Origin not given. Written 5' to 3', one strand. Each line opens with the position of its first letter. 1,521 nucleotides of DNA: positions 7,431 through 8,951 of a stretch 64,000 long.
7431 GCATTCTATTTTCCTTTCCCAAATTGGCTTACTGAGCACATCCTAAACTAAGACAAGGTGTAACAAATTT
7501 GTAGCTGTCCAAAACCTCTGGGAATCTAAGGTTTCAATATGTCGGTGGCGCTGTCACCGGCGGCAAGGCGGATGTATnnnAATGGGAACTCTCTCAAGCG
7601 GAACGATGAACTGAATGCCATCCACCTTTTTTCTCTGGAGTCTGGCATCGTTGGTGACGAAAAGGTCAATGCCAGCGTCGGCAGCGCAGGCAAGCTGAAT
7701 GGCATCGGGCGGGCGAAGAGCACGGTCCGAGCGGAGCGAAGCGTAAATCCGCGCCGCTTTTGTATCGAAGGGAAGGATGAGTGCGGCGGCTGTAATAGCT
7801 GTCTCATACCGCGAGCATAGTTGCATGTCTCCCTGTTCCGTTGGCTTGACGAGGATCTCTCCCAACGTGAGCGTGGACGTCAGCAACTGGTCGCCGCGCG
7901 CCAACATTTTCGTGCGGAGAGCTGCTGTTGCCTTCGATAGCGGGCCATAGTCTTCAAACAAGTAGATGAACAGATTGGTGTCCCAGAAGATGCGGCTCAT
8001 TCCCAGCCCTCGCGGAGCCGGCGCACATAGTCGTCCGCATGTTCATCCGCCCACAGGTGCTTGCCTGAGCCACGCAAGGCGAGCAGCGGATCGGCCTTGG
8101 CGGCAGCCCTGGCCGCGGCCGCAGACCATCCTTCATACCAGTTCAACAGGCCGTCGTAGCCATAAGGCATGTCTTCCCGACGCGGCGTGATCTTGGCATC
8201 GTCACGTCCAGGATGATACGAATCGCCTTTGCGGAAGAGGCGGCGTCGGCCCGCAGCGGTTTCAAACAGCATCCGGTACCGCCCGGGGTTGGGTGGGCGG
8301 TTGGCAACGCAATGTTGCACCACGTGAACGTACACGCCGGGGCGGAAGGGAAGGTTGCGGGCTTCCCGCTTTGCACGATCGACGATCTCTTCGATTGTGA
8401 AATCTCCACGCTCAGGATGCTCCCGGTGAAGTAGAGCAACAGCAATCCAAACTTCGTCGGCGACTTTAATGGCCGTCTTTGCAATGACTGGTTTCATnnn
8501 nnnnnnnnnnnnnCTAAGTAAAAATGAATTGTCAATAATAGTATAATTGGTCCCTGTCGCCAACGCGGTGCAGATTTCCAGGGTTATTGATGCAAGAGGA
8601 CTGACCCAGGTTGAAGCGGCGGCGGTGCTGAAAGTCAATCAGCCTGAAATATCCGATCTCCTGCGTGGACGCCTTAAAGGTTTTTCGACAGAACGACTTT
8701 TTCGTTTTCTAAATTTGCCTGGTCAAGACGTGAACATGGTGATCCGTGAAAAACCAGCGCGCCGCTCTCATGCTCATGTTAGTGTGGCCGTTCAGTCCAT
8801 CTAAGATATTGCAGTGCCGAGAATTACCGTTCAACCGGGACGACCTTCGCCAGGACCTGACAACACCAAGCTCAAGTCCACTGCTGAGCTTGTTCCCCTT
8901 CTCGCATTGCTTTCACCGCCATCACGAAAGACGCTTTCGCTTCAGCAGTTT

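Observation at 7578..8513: PIN toxin paired with an unrecognised ~166-aa upstream partner instead of a classical VapB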

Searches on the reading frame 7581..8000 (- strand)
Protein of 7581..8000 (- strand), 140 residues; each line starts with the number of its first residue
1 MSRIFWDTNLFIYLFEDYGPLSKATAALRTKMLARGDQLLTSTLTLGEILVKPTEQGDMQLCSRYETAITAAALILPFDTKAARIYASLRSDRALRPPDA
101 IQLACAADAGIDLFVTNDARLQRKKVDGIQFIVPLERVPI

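Call 8: search_protein_families(library=pfam, proteins=[window:7581-8000:-], max_evalue=1)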
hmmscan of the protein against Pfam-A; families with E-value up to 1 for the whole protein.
seq(140 aa): 2 families
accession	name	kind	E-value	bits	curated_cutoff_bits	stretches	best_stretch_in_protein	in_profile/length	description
PF01850.27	PIN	-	1.6e-14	54.9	23.6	1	4-124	1-117/120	PIN domain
PF13470.12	PIN_3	-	0.077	14.3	27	1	3-119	1-114/115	PIN domain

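Call 9: search_protein_families(library=ncbifam, proteins=[window:7581-8000:-], max_evalue=1)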
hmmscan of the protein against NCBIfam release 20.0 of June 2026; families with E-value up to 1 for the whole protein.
seq(140 aa): 2 families
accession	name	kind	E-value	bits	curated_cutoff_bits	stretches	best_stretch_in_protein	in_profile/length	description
NF047863.1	VapCLeptosp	equivalog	0.012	16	140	1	7-120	4-116/130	type II toxin-antitoxin system tRNA(fMet)-specific endonuclease VapC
TIGR04029.1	CMD_Avi_7170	hypoth_equivalog_domain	0.085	13.6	100.75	1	48-106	34-90/174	CMD domain protein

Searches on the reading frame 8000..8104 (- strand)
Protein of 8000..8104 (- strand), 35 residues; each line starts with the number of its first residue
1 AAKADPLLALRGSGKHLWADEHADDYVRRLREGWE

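Call 72: search_dna_similar(query=window:8000-8104:-, collection=plasmids, mode=protein, max_evalue=10, max_rows=25)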
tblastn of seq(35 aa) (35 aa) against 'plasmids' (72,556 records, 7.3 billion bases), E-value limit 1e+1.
No match.

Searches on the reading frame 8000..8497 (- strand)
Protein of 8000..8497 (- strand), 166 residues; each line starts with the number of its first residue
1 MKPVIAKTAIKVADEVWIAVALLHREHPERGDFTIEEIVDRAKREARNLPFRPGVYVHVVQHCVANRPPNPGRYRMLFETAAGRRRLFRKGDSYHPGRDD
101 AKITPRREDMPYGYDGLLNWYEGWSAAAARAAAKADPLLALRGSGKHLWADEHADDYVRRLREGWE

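Call 8: search_protein_families(library=pfam, proteins=[window:8000-8497:-], max_evalue=1)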
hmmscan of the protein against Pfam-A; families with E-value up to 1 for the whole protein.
seq(166 aa): 1 family
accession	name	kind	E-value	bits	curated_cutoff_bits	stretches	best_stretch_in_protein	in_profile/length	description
PF18514.6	MDY2_C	-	0.13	12.5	25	0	151-166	20-35/38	Ubiquitin-like protein MDY2, C-terminal domain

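Call 9: search_protein_families(library=ncbifam, proteins=[window:8000-8497:-], max_evalue=1)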
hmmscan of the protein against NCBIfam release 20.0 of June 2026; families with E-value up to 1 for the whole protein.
seq(166 aa): 0 families

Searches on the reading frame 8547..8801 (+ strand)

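Call 8: search_protein_families(library=pfam, proteins=[window:8547-8801:+], max_evalue=1)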
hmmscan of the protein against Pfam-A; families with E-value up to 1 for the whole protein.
seq(85 aa): 5 families
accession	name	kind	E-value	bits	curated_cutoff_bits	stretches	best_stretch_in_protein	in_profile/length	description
PF13744.12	HTH_37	-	4.9e-17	61.9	27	1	7-67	20-80/80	Helix-turn-helix domain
PF01381.28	HTH_3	-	8.9e-05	22.9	23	1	15-57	6-47/55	Helix-turn-helix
PF13560.12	HTH_31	-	0.00046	20.9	27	1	16-57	12-56/64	Helix-turn-helix domain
PF17762.8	HTH_ParB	-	0.0049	17.4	22.6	1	3-40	5-42/102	ParB HTH domain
PF22083.2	I-HmuI_NUMOD-like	-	0.071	13.1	27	0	23-44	17-38/46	DNA endonuclease I-HmuI-like, NUMOD-like domain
